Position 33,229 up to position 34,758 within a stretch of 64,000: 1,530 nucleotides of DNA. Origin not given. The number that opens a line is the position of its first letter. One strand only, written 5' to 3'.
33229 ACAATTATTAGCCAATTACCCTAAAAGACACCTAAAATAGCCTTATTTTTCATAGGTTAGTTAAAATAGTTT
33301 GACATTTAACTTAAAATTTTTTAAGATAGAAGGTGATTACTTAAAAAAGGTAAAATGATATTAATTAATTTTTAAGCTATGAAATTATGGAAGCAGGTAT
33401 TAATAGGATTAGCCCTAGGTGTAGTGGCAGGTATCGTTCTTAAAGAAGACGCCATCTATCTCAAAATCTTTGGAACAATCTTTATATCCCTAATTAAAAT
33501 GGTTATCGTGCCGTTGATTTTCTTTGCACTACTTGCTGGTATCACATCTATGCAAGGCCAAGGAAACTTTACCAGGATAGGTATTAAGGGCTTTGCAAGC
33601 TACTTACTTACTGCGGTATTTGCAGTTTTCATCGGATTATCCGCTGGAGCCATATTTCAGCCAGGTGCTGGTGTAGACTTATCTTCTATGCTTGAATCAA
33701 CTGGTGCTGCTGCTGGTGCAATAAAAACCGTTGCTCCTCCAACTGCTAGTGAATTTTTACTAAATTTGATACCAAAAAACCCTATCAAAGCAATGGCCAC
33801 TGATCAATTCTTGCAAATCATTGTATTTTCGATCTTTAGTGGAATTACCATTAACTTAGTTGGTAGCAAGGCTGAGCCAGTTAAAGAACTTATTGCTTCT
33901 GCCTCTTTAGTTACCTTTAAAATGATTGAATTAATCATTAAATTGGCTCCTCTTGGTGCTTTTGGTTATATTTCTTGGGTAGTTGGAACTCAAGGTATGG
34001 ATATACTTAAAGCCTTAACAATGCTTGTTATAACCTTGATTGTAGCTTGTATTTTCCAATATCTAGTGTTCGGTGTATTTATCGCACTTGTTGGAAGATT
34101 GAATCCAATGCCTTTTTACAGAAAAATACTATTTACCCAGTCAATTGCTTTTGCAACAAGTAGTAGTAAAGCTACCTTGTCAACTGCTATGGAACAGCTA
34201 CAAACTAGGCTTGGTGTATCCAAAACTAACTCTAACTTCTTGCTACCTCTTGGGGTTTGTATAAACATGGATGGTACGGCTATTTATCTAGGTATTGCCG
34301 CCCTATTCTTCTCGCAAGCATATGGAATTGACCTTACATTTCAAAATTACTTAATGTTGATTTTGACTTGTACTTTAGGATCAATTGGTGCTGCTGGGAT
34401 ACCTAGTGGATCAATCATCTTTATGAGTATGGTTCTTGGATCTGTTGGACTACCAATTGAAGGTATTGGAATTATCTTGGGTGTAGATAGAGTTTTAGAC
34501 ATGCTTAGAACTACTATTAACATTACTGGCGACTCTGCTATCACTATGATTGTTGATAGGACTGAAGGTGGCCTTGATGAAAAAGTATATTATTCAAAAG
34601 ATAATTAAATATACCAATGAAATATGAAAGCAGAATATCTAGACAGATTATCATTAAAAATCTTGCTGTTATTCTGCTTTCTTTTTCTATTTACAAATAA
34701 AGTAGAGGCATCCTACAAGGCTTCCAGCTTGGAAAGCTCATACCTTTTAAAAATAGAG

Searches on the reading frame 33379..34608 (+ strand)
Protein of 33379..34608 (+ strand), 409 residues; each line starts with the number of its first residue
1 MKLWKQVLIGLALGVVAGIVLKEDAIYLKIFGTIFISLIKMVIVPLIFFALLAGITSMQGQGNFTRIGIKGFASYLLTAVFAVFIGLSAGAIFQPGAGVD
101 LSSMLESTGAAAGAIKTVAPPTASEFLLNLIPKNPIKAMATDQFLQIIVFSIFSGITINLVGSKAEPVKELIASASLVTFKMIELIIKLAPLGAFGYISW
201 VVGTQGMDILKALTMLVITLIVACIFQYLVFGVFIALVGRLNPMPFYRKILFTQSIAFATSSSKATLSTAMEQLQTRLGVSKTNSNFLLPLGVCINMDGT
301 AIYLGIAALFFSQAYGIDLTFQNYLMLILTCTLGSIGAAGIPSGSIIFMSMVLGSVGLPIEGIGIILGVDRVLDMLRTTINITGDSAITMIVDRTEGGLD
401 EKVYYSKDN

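Call 66: search_protein_families(library=pfam, proteins=[window:33379-34608:+], max_evalue=0.00001)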
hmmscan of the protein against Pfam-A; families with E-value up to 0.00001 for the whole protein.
window:33379-34608:+ (409 aa): 1 family
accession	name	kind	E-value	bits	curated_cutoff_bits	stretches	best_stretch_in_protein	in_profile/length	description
PF00375.23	SDF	-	2.7e-114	382.6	27.9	1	3-394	1-386/387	Sodium:dicarboxylate symporter family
